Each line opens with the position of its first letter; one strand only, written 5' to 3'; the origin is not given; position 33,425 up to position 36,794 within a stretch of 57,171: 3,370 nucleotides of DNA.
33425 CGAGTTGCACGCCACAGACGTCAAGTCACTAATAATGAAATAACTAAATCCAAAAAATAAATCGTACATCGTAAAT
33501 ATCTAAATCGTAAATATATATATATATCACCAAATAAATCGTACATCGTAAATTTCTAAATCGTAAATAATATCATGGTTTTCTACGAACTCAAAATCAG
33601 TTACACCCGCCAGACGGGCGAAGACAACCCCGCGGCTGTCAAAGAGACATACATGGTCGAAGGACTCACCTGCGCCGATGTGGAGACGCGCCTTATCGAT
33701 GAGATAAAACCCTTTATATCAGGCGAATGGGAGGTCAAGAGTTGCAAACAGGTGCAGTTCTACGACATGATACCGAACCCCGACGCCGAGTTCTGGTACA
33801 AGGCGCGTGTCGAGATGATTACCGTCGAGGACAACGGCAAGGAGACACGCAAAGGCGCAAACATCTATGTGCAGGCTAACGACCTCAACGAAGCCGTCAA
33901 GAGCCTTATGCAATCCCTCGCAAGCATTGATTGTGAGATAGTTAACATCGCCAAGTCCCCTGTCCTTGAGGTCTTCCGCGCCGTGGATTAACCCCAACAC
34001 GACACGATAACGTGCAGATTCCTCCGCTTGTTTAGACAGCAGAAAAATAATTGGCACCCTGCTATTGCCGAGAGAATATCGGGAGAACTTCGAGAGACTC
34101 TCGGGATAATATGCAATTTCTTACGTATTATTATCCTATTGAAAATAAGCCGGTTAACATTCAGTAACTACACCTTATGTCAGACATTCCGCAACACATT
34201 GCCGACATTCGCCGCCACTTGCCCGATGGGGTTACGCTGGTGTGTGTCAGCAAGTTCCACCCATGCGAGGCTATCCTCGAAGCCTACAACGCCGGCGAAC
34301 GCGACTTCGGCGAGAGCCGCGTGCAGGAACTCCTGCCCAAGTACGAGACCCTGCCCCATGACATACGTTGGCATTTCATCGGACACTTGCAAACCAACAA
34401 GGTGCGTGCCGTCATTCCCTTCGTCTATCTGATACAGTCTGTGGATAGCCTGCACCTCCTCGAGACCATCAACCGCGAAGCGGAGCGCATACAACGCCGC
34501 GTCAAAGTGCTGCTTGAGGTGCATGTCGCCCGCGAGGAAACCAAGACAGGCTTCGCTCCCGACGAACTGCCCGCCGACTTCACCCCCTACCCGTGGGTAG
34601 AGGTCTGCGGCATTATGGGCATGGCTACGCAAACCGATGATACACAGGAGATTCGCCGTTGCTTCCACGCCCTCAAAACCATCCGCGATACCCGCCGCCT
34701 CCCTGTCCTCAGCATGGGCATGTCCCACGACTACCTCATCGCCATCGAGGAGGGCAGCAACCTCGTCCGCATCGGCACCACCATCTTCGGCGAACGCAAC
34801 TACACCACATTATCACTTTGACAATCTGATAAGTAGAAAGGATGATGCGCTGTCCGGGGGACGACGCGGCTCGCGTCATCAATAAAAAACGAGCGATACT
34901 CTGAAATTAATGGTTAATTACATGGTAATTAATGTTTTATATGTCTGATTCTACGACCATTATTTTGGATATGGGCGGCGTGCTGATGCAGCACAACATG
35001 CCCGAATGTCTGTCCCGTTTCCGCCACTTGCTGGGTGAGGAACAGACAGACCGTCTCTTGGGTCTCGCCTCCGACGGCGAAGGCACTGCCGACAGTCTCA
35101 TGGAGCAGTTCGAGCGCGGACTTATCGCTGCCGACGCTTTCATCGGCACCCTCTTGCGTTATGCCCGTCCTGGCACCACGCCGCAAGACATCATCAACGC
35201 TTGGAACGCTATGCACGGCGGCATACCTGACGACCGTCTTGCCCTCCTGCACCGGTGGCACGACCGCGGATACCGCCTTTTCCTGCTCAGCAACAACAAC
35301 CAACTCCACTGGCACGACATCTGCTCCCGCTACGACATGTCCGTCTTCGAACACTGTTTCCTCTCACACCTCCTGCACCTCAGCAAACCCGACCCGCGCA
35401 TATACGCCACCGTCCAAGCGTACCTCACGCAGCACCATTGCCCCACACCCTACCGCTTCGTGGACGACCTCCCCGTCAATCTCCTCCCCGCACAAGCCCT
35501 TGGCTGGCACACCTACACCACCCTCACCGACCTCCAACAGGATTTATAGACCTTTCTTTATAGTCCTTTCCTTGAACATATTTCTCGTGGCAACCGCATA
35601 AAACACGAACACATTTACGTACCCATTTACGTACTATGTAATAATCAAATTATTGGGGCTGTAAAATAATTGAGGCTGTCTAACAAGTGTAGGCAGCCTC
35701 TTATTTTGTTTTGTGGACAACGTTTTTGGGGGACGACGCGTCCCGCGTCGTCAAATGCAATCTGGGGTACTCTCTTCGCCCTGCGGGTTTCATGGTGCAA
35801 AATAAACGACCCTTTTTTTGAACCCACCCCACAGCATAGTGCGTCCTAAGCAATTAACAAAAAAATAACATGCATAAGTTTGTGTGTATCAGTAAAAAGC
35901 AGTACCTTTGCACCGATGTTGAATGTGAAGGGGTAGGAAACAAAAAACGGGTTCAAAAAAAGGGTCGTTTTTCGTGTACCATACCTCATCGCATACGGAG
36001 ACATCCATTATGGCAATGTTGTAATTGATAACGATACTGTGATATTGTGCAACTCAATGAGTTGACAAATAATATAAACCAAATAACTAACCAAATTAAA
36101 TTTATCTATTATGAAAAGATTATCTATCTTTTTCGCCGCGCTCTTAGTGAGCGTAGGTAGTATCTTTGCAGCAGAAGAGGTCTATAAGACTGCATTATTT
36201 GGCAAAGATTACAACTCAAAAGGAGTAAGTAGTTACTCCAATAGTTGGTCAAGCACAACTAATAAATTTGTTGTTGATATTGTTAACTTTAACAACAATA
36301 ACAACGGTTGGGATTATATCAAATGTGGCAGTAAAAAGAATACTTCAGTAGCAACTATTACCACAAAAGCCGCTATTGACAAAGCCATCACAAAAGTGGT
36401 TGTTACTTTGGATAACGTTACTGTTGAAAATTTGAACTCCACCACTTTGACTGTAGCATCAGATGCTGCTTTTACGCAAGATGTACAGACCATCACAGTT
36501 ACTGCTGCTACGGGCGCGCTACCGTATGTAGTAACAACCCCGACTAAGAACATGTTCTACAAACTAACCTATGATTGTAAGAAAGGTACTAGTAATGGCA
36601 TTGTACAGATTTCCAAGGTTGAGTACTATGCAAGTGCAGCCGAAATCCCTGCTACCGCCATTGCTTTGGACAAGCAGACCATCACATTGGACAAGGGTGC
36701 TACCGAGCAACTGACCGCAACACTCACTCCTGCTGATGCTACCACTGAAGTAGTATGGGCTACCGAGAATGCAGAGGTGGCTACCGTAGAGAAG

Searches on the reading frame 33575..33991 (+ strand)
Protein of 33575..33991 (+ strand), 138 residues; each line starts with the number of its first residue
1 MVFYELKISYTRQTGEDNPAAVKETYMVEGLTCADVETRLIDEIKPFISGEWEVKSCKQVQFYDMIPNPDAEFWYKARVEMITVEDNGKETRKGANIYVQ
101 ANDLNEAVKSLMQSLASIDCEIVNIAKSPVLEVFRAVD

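Call 8: search_protein_families(library=pfam, proteins=[window:33575-33991:+])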
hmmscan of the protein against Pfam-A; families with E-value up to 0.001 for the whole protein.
window:33575-33991:+ (138 aa): 1 family
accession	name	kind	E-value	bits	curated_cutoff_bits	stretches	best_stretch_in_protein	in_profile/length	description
PF14902.11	DUF4494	-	3.4e-29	102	27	1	3-135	1-138/139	Domain of unknown function (DUF4494)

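Call 70: find_encoding_contigs(protein=window:33575-33991:+, flank=2600, max_places=10)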
Protein window:33575-33991:+ (138 aa): 20 contigs read that carry it; 10 places shown.
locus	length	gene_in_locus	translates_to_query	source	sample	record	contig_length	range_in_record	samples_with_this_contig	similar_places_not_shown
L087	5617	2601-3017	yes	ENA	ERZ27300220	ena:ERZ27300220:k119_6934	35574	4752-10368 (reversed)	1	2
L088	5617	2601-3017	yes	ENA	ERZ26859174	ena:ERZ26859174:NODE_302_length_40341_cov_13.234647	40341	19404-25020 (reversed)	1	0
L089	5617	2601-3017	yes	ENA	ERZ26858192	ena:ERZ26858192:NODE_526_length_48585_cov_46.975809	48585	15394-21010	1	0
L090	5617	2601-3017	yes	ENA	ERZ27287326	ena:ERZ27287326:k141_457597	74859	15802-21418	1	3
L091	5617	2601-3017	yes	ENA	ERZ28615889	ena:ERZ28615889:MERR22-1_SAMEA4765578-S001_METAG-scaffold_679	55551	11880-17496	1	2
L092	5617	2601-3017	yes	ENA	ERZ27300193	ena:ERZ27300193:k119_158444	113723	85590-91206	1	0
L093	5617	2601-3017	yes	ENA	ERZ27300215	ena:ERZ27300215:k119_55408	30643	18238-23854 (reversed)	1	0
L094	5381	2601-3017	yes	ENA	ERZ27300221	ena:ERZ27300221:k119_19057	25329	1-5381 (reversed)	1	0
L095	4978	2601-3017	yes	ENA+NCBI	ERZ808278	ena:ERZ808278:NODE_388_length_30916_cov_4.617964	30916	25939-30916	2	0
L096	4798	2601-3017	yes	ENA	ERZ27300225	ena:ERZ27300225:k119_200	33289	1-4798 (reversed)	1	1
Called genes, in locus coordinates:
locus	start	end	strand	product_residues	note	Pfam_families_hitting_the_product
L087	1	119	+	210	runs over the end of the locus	PF01569:PAP2 (weak)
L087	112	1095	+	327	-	PF13387:Lnb_N, PF25221:5TMH_Lnb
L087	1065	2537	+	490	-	PF01663:Phosphodiest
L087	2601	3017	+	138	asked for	PF14902:DUF4494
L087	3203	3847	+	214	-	PF01168:Ala_racemase_N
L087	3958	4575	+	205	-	PF00702:Hydrolase (faint)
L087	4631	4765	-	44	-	-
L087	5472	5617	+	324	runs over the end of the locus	PF13290:CHB_HEX_C_1, PF13287:Fn3_assoc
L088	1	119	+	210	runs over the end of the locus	PF01569:PAP2 (weak)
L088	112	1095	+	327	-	PF13387:Lnb_N, PF25221:5TMH_Lnb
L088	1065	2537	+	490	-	PF01663:Phosphodiest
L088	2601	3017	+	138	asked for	PF14902:DUF4494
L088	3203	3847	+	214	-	PF01168:Ala_racemase_N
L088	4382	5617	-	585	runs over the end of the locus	PF00270:DEAD, PF00271:Helicase_C, PF16124:RecQ_Zn_bind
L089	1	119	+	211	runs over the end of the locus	PF01569:PAP2 (weak)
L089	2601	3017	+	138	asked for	PF14902:DUF4494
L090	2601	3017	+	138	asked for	PF14902:DUF4494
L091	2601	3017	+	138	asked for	PF14902:DUF4494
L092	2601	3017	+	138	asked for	PF14902:DUF4494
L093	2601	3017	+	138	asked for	PF14902:DUF4494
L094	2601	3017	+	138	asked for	PF14902:DUF4494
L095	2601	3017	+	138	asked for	PF14902:DUF4494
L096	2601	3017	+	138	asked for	PF14902:DUF4494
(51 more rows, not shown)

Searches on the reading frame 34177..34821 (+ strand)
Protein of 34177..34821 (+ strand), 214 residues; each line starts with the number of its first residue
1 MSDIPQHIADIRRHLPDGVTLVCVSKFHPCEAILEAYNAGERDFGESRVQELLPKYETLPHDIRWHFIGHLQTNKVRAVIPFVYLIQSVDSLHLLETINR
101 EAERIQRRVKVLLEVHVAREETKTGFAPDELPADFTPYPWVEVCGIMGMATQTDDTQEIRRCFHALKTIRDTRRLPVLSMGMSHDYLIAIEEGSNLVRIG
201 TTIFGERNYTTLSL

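Call 8: search_protein_families(library=pfam, proteins=[window:34177-34821:+])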
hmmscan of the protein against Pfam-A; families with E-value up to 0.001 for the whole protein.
window:34177-34821:+ (214 aa): 1 family
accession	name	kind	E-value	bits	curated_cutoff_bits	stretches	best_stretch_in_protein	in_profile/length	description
PF01168.26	Ala_racemase_N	-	5.8e-17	62.6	24.1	1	5-207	7-219/220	Alanine racemase, N-terminal domain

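Call 69: find_encoding_contigs(protein=window:34177-34821:+, flank=2000, max_places=10)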
Protein window:34177-34821:+ (214 aa): 21 contigs read that carry it; 10 places shown.
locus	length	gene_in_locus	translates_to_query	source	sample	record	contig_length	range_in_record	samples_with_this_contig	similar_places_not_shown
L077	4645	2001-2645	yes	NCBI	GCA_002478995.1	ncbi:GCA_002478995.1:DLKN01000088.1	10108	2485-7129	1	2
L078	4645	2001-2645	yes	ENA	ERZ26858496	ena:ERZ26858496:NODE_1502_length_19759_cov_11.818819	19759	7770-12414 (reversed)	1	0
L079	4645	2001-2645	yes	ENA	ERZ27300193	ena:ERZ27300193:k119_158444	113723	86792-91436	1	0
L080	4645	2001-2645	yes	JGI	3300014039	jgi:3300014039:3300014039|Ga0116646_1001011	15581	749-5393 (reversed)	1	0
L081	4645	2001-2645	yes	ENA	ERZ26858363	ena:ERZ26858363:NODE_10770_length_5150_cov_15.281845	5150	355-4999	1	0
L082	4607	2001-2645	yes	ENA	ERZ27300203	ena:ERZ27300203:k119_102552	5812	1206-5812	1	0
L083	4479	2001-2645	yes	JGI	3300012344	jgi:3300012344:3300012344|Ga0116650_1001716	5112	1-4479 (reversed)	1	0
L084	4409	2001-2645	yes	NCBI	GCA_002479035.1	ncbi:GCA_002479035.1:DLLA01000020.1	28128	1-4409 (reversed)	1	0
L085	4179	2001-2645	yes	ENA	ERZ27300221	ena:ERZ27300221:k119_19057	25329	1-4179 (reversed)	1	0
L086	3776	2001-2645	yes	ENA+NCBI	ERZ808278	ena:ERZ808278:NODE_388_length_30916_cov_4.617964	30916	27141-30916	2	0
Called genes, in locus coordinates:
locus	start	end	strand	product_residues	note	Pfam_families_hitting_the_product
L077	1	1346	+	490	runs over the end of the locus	PF01663:Phosphodiest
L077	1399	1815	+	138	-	PF14902:DUF4494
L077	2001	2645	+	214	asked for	PF01168:Ala_racemase_N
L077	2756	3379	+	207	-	PF00702:Hydrolase (weak)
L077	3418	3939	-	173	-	PF12682:Flavodoxin_4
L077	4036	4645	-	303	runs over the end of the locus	PF12833:HTH_18, PF00165:HTH_AraC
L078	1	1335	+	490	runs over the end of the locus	PF01663:Phosphodiest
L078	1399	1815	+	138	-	PF14902:DUF4494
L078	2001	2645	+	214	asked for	PF01168:Ala_racemase_N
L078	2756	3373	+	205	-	PF00702:Hydrolase (weak)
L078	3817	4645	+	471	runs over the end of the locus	PF13290:CHB_HEX_C_1, PF13287:Fn3_assoc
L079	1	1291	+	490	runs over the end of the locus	PF01663:Phosphodiest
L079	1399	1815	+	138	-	PF14902:DUF4494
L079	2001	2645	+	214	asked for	PF01168:Ala_racemase_N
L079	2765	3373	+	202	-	PF00702:Hydrolase (faint)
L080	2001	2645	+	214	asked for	PF01168:Ala_racemase_N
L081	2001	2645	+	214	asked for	PF01168:Ala_racemase_N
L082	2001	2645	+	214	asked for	PF01168:Ala_racemase_N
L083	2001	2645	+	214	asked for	PF01168:Ala_racemase_N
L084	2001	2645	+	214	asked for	PF01168:Ala_racemase_N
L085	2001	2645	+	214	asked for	PF01168:Ala_racemase_N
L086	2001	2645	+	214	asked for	PF01168:Ala_racemase_N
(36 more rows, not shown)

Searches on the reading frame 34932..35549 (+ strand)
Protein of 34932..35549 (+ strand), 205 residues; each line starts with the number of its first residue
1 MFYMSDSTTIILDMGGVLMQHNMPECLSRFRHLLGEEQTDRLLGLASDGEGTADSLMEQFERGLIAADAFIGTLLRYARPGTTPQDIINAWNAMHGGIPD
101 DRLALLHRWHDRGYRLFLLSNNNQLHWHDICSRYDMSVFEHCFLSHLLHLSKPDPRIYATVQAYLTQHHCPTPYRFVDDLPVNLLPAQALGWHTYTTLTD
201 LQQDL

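Call 8: search_protein_families(library=pfam, proteins=[window:34932-35549:+])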
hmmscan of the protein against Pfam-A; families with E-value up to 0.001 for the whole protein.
window:34932-35549:+ (205 aa): 1 family
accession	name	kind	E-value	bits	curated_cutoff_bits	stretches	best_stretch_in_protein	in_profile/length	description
PF00702.32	Hydrolase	-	9e-06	26.6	26.4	1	9-161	3-163/191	haloacid dehalogenase-like hydrolase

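Call 15: find_encoding_contigs(protein=window:34932-35549:+, flank=3000, max_places=10)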
Protein window:34932-35549:+ (205 aa): 3 contigs read that carry it; 2 places shown.
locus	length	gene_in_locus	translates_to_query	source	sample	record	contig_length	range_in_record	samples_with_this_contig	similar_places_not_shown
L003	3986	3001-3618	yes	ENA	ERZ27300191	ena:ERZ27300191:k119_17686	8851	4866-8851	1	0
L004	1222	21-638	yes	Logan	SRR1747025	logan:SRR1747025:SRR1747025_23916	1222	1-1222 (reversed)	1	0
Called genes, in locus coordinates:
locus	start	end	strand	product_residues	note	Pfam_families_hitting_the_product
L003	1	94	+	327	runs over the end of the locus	PF13387:Lnb_N, PF25221:5TMH_Lnb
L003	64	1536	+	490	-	PF01663:Phosphodiest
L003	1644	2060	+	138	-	PF14902:DUF4494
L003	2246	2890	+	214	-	PF01168:Ala_racemase_N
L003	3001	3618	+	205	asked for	PF00702:Hydrolase (faint)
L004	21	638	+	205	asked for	PF00702:Hydrolase (faint)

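Call 68: list_cluster_members(proteins=[window:34932-35549:+, window:34177-34821:+, window:33575-33991:+, window:38111-39859:-])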
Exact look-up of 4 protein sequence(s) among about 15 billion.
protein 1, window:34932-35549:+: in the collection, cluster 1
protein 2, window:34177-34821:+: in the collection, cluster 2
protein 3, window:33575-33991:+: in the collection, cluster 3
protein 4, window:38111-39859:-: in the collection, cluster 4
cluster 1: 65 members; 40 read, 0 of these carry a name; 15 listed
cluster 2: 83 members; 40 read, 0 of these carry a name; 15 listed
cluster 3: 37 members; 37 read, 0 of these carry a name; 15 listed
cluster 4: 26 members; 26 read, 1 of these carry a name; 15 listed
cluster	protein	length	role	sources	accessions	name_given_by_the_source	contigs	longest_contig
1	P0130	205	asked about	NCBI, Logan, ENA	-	-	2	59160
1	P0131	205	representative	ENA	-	-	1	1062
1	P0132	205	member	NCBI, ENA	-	-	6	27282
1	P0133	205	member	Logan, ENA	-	-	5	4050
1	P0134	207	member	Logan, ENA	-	-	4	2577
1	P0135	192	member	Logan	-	-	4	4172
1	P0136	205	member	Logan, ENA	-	-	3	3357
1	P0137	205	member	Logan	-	-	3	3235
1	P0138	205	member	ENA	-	-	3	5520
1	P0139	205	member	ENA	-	-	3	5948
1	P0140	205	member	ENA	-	-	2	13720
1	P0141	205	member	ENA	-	-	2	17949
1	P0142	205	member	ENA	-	-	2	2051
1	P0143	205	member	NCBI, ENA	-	-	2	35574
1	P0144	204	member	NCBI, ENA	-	-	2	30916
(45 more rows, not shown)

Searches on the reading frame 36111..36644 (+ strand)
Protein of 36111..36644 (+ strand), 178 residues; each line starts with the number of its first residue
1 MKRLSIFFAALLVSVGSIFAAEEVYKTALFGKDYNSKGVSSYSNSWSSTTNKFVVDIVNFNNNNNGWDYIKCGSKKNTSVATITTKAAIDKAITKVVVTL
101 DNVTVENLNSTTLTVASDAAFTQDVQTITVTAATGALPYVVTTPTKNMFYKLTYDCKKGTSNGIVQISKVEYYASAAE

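Call 91: search_protein_families(library=pfam, proteins=[window:36111-36644:+], max_evalue=10)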
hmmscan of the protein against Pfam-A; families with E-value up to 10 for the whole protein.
seq(178 aa): 2 families
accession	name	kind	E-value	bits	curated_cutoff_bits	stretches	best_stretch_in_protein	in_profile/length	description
PF11741.13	AMIN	-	0.26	11.8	20.5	1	47-108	28-85/101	AMIN domain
PF12160.13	Fibrinogen_aC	-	5.2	7.5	22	1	74-110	2-41/68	Fibrinogen alpha C domain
